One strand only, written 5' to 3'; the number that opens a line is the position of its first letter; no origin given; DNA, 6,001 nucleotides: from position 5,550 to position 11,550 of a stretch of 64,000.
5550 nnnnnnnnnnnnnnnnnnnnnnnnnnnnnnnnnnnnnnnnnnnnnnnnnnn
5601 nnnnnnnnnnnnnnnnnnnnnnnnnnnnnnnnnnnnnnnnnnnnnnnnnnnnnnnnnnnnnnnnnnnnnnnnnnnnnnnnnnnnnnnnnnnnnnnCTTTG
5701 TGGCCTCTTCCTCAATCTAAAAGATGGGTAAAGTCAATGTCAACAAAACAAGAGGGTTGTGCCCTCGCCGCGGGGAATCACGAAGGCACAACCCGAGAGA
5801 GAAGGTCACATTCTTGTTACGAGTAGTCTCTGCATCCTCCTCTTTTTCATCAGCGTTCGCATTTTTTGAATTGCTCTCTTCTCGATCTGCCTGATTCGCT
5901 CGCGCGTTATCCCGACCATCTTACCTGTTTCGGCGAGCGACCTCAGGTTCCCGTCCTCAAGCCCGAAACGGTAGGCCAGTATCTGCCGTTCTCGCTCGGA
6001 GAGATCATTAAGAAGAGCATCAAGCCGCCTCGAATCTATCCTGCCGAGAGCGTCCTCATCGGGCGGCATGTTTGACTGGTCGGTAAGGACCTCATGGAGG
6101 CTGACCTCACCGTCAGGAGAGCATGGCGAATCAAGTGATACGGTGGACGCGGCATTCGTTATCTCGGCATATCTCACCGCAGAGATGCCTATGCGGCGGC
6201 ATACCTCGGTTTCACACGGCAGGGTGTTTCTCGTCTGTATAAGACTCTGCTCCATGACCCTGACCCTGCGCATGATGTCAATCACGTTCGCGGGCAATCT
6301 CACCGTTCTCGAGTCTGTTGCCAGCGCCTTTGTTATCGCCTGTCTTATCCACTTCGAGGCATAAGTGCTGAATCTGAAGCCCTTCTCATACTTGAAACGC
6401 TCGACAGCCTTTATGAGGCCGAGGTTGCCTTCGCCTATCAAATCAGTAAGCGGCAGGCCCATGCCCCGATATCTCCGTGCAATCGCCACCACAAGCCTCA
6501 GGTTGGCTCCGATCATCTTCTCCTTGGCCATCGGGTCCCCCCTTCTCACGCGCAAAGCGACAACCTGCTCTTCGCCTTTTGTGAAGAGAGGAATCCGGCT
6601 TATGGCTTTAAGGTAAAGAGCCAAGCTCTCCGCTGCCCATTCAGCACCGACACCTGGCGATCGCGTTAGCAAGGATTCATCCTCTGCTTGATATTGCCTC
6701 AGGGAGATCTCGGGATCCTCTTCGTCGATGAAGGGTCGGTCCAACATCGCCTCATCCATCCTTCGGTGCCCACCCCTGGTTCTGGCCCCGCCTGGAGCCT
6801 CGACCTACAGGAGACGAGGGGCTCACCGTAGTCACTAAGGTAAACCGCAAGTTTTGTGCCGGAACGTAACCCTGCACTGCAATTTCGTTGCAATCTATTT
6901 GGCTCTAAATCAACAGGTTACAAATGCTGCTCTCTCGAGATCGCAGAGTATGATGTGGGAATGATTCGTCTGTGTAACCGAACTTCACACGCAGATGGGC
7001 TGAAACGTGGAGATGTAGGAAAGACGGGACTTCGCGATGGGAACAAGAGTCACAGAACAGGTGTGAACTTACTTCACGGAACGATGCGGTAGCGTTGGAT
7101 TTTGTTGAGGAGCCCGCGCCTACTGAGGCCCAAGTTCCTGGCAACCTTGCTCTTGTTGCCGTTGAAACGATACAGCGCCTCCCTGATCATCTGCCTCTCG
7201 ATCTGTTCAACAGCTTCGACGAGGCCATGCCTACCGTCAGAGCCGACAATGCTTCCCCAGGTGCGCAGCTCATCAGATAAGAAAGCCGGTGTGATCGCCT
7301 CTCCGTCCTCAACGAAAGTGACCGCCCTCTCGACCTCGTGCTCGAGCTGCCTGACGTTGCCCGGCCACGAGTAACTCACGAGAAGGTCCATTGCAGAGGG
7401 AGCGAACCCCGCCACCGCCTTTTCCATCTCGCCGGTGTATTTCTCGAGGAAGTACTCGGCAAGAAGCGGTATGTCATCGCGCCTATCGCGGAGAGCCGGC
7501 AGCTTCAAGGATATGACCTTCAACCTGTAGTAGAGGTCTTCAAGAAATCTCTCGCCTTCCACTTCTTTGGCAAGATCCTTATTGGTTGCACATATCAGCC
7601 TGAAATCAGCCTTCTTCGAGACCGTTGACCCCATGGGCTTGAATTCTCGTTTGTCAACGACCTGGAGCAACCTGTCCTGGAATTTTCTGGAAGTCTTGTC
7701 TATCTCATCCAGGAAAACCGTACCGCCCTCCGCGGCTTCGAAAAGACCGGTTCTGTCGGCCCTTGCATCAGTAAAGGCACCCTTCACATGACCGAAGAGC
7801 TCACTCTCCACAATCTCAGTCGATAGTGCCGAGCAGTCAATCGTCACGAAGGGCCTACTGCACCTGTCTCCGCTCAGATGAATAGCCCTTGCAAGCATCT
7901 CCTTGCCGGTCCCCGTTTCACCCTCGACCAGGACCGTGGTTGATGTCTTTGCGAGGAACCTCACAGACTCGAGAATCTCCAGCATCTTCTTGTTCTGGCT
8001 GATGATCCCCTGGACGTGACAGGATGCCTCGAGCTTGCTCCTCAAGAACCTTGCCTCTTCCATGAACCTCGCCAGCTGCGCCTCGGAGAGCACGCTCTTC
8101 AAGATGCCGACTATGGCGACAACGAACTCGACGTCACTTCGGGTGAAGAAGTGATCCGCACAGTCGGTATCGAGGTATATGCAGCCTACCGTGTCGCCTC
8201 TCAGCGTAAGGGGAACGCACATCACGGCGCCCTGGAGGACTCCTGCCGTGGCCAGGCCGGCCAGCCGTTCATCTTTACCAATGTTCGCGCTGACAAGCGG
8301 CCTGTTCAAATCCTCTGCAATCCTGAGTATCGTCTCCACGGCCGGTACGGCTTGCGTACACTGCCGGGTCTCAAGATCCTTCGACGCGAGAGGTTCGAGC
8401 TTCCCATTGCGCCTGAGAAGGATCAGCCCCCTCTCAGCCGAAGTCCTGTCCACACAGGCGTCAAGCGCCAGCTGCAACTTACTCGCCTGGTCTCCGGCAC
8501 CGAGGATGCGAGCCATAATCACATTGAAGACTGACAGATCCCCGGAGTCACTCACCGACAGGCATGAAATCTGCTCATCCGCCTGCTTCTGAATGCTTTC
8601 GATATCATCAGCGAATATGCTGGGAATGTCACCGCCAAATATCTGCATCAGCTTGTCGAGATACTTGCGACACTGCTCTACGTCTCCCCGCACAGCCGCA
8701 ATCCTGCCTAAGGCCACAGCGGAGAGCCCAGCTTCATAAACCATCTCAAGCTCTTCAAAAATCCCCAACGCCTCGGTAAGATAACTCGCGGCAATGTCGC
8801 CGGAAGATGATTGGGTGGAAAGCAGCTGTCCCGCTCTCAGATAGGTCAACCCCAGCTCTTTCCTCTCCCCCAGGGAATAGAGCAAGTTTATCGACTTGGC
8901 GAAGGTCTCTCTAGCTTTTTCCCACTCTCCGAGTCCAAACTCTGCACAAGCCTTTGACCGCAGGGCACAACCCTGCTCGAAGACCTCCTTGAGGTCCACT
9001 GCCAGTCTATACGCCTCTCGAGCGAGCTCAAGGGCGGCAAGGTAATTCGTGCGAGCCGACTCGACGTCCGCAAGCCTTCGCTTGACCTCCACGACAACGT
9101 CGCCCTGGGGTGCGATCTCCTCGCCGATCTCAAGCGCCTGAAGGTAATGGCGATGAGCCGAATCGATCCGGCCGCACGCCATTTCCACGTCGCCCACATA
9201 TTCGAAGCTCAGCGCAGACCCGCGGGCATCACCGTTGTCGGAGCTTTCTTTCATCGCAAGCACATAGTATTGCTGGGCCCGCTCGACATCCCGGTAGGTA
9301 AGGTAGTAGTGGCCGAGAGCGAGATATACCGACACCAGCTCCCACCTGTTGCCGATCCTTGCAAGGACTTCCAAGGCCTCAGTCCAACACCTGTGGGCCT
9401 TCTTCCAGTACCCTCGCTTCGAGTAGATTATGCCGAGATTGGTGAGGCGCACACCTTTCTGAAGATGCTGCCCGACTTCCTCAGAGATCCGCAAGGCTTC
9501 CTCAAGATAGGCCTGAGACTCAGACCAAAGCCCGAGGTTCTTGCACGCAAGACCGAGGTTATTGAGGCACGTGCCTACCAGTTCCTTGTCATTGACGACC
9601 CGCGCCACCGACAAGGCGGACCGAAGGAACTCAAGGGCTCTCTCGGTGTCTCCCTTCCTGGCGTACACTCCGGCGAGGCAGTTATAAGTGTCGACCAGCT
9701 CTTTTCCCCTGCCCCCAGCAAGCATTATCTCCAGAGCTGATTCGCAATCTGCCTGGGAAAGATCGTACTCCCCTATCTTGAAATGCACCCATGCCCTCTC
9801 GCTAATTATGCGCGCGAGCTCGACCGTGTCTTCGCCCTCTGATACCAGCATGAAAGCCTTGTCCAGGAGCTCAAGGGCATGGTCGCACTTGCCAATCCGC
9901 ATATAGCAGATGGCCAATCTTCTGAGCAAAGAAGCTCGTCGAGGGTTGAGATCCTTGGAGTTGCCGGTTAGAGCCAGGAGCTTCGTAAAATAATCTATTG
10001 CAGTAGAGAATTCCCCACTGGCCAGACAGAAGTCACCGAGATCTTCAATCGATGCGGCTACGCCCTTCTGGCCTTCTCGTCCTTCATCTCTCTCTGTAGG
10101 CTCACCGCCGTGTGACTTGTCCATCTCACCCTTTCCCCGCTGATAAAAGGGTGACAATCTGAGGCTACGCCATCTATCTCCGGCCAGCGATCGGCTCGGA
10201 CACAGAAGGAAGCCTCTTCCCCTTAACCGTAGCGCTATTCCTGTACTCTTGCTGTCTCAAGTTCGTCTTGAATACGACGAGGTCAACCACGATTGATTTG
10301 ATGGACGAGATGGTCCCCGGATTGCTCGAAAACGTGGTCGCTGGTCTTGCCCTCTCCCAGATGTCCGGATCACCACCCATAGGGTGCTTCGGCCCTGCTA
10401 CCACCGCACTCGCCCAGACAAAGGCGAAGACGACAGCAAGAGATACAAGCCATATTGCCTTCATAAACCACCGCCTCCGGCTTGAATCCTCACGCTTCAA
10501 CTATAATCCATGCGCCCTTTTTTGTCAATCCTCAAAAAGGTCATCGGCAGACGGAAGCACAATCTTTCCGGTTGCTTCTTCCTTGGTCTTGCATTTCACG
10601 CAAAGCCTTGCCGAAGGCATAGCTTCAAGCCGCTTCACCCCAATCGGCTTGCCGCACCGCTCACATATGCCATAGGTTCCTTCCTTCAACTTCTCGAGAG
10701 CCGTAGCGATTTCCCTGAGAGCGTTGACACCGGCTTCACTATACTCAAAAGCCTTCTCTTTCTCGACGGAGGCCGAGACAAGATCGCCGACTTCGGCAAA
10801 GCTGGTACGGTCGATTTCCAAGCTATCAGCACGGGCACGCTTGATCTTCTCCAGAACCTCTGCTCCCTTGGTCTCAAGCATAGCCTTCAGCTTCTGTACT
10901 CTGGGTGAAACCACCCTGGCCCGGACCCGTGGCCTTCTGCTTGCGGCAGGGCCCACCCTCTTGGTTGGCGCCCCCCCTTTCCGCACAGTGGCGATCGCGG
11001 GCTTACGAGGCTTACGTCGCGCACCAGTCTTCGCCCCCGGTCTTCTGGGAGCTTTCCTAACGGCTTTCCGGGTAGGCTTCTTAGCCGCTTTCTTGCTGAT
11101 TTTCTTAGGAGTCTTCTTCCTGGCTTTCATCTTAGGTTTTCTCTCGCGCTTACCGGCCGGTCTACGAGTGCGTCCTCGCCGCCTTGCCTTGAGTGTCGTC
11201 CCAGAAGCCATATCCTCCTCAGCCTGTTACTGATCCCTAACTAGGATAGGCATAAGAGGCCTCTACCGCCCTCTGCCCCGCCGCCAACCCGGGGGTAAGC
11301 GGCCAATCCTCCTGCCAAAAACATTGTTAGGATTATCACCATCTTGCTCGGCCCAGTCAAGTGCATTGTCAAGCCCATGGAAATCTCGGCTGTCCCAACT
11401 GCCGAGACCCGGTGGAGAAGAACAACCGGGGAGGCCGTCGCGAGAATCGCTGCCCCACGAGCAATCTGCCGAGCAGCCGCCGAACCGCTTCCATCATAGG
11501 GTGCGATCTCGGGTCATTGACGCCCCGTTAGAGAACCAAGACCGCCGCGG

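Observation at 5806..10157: Sigma-54 EBP -> sigma-54 promoter -> RpoS/RpoD-like sigma factor: a candidate two-sigma cascade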

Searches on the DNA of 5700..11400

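Call 33: search_rna_families(source=window, start=5700, end=11400, threshold=evalue, max_evalue=1)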
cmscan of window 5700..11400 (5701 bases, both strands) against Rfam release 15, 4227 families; matches with E-value up to 1: 0.
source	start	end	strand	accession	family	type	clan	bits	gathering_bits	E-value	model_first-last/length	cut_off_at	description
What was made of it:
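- Tried and rejected: There was no Rfam match at E<=1 across 5700-11400 (call 33).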
